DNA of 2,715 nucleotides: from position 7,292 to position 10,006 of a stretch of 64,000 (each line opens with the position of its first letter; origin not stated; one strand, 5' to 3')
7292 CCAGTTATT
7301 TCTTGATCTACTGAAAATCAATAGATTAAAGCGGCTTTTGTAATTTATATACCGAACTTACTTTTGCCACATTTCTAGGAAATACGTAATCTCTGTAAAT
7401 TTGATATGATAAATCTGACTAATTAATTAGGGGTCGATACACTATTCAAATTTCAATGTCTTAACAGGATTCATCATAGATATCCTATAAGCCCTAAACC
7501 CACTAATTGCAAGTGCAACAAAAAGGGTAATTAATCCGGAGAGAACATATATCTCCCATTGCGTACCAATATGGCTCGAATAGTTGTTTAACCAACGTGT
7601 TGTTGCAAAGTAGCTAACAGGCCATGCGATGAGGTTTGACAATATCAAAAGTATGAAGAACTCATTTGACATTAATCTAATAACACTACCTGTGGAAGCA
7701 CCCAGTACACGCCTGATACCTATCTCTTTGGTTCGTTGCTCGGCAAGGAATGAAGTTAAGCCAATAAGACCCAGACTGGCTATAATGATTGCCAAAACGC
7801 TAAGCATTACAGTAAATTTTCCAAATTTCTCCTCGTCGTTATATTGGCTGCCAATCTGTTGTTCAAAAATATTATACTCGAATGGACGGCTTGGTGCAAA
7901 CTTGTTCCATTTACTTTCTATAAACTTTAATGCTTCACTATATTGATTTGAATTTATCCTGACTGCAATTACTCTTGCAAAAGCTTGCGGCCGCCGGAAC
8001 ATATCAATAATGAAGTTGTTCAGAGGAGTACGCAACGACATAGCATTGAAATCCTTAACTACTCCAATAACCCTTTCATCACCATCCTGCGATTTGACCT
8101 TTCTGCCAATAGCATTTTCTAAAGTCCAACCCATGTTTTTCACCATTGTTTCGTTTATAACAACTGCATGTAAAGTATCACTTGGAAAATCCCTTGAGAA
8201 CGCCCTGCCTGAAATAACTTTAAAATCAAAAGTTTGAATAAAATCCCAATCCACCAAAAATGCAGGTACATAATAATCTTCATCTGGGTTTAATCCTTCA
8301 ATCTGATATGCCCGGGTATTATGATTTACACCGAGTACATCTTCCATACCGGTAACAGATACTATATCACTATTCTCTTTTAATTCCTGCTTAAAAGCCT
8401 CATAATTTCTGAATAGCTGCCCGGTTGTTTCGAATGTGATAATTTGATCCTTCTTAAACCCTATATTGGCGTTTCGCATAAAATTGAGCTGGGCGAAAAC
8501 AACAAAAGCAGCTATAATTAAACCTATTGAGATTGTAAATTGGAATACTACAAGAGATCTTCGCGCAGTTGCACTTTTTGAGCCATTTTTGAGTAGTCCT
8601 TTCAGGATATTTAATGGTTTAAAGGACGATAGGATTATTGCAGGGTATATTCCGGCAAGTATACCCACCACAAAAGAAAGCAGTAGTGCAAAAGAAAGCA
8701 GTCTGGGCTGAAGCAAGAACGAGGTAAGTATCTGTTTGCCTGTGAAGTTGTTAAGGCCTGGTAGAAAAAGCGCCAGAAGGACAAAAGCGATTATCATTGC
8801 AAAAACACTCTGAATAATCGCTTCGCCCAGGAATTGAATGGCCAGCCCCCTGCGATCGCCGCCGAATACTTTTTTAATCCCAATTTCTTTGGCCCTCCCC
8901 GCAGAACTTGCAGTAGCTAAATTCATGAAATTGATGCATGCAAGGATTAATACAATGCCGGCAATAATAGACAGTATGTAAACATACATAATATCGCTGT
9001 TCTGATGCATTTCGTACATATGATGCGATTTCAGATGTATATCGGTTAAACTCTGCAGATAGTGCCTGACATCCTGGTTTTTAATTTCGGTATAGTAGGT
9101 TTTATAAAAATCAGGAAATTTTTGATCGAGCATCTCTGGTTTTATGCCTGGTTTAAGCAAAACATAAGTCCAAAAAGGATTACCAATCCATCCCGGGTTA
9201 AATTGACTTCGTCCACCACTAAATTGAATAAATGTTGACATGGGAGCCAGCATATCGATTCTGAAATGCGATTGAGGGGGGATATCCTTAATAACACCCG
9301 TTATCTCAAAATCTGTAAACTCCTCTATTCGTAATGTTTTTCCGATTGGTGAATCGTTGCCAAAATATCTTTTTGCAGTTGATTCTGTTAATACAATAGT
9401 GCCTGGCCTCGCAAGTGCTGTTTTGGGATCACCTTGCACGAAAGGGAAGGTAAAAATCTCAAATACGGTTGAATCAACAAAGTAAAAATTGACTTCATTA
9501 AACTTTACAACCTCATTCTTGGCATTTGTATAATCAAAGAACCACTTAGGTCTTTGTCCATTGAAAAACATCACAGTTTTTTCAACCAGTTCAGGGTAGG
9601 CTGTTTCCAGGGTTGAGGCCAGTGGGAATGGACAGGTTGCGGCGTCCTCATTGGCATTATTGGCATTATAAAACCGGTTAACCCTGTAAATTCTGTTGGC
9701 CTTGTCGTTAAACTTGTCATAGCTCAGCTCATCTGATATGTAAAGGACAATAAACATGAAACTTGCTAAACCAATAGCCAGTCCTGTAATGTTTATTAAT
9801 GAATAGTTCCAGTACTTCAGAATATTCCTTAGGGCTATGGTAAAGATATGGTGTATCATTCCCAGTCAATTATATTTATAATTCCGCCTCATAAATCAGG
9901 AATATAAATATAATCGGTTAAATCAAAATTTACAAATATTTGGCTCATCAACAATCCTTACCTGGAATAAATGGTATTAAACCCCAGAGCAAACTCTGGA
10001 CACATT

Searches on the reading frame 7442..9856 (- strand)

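Call 11: search_protein_families(library=pfam, proteins=[window:7442-9856:-], max_evalue=0.01)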
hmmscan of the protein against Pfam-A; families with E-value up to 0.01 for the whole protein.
window:7442-9856:- (804 aa): 2 families
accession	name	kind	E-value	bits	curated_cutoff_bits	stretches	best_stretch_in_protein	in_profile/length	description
PF12704.14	MacB_PCD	-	2e-32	113.6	27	2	19-245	1-202/207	MacB-like periplasmic core domain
PF02687.27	FtsX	-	1.2e-26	93.6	25.5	2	684-797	2-120/120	FtsX-like permease C-terminal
